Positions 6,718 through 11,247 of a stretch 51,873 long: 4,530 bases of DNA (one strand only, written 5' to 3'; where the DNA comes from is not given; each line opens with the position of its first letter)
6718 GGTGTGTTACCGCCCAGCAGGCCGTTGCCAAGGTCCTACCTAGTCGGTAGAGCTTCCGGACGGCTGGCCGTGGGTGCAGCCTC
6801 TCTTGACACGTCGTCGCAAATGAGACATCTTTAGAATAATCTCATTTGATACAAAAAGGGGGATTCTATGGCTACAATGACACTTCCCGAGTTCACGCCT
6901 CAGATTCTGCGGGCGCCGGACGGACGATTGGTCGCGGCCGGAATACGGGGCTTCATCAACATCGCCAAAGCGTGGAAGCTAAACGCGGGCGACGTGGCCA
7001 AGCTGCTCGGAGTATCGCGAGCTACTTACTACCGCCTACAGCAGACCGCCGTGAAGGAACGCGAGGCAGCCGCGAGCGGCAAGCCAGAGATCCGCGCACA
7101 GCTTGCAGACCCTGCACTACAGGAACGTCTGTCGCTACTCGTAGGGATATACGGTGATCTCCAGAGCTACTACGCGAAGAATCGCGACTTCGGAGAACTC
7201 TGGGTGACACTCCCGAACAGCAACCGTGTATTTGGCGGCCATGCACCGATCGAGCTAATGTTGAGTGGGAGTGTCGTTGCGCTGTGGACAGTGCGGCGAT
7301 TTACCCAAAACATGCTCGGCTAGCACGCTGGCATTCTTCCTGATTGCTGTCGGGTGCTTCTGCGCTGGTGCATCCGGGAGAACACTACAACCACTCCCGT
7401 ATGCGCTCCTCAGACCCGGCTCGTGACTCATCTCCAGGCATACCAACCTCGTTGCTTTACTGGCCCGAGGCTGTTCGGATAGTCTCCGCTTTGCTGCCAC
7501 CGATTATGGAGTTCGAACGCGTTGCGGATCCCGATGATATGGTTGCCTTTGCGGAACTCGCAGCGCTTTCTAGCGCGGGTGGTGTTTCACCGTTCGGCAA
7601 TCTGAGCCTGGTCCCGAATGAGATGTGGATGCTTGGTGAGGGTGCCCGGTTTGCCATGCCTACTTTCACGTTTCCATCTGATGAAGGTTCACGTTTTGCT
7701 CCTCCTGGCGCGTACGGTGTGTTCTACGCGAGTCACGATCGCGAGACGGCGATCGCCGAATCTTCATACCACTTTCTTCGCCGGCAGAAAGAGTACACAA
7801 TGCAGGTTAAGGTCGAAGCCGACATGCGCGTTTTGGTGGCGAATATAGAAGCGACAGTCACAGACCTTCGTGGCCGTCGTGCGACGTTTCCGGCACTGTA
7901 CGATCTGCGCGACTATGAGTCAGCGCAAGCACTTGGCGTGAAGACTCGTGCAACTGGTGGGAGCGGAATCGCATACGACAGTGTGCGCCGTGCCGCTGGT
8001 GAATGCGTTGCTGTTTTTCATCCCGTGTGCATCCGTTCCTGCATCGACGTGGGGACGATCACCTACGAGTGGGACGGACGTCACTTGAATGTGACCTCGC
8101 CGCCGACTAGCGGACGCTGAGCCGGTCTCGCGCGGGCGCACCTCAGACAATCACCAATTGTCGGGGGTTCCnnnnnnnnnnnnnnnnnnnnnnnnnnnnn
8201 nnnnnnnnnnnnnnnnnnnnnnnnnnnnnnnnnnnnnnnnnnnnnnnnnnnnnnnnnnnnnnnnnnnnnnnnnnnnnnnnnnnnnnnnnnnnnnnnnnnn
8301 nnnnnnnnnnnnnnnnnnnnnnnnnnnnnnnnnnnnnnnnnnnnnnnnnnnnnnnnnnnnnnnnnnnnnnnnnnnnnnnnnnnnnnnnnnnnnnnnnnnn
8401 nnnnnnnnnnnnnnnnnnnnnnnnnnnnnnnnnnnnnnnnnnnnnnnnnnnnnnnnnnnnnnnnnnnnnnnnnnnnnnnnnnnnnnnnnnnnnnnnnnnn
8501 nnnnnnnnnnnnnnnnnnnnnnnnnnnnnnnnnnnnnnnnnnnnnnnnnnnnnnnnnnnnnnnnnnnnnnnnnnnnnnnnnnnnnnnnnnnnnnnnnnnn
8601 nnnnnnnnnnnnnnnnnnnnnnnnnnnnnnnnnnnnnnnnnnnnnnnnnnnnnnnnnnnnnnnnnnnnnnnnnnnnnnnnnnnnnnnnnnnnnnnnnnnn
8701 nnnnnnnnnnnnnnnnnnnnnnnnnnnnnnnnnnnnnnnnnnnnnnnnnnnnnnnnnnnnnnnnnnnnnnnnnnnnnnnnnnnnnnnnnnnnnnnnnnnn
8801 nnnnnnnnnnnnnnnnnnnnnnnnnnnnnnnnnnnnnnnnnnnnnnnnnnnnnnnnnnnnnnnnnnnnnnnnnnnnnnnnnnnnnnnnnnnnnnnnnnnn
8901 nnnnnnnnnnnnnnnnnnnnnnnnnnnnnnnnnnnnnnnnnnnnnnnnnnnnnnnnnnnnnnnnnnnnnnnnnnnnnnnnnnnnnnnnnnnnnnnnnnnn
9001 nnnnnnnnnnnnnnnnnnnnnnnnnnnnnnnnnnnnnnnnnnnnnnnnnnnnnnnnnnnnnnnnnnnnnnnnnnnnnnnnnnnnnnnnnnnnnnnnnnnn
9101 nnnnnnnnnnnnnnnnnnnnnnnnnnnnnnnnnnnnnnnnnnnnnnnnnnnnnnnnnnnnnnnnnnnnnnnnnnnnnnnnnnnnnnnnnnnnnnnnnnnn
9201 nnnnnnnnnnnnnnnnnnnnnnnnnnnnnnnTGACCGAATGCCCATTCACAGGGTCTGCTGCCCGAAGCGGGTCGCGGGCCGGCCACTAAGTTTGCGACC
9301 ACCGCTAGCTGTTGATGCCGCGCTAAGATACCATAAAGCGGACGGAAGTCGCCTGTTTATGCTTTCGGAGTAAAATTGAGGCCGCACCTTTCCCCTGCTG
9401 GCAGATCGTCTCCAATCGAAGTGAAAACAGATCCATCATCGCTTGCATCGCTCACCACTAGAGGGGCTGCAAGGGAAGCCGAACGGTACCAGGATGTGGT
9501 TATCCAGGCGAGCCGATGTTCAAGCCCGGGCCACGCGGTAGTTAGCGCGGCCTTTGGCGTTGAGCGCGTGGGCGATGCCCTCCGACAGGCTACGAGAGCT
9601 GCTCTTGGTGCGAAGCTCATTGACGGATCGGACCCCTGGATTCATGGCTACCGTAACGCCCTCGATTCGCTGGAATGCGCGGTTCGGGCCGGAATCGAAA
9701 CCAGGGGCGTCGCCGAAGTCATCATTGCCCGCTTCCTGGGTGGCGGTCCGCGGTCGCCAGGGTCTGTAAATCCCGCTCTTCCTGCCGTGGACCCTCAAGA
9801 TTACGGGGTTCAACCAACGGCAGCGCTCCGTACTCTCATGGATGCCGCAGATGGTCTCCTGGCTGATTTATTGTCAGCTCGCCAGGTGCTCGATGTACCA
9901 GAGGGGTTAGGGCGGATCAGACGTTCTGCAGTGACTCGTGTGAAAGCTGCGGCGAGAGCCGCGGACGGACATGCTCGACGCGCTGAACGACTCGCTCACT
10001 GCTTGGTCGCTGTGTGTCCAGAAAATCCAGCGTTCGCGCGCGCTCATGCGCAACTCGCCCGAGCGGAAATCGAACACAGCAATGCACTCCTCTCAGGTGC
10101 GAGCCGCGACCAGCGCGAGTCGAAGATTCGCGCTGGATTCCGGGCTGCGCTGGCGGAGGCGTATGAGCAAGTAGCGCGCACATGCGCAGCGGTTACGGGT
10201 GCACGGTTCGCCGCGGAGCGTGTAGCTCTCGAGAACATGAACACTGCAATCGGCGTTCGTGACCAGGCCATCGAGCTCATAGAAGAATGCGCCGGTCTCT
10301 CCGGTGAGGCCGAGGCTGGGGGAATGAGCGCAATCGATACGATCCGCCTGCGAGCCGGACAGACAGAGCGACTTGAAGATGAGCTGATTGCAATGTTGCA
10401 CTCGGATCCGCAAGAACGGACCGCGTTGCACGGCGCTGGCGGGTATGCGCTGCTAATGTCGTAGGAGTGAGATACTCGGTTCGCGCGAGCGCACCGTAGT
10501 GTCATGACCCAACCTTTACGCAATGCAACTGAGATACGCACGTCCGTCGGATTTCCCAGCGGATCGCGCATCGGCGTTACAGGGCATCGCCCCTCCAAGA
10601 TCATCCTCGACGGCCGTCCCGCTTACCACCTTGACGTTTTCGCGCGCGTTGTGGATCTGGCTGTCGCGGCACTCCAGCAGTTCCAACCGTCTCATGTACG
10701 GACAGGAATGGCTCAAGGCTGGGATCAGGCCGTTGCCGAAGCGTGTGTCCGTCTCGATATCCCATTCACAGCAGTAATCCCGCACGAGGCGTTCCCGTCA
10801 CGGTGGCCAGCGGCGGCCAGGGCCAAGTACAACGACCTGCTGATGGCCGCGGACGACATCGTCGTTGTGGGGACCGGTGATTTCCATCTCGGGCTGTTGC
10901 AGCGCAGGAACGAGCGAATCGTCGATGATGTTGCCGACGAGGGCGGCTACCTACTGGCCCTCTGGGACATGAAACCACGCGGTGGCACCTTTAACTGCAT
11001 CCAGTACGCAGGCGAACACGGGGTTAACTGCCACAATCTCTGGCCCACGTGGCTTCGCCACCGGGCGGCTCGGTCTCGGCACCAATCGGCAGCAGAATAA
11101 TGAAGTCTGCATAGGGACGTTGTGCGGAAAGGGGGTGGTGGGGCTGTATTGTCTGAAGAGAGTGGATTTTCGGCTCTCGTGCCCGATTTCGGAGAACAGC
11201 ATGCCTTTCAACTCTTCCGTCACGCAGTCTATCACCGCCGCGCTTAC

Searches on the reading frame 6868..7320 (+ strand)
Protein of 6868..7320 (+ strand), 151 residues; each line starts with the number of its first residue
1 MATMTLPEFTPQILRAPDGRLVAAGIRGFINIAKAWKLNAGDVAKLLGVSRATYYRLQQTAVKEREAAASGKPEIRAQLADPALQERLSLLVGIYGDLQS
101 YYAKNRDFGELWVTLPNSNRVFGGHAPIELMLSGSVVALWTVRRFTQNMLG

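Call 36: search_protein_families(library=pfam, proteins=[window:6868-7320:+], max_evalue=0.01)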
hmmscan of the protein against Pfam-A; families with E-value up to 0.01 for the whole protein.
window:6868-7320:+ (151 aa): 5 families
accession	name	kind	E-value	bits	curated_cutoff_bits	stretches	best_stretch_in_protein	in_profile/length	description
PF20432.4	Xre-like-HTH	-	4.4e-08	33.7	25.8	1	26-58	12-43/63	Antitoxin Xre-like helix-turn-helix domain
PF13551.12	HTH_29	-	0.001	19.5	28.1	1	30-77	6-52/64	Winged helix-turn helix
PF09722.15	Xre_MbcA_ParS_C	-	0.0019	18.6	24.5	1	105-144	9-43/51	Antitoxin Xre/MbcA/ParS C-terminal toxin-binding domain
PF13384.12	HTH_23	-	0.003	17.8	24.6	1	38-67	18-47/50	Homeodomain-like domain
PF07374.17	DUF1492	-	0.0073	16.9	21.5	0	35-64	69-98/100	Protein of unknown function (DUF1492)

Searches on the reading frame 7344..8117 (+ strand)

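Call 36: search_protein_families(library=pfam, proteins=[window:7344-8117:+], max_evalue=0.01)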
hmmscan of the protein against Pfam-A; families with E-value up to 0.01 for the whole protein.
window:7344-8117:+ (258 aa): 1 family
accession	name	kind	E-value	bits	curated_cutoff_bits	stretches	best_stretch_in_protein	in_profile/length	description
PF08808.17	RES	-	6.4e-24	85.2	23.2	1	99-244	6-157/157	RES domain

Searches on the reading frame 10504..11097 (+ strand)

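Call 36: search_protein_families(library=pfam, proteins=[window:10504-11097:+], max_evalue=0.01)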
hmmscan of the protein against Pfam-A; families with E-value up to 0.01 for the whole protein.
window:10504-11097:+ (198 aa): 1 family
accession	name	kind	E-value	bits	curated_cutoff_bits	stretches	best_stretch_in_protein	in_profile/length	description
PF06908.16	YpsA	-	0.00078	19.9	27.7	1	25-128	3-111/168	YspA SLOG family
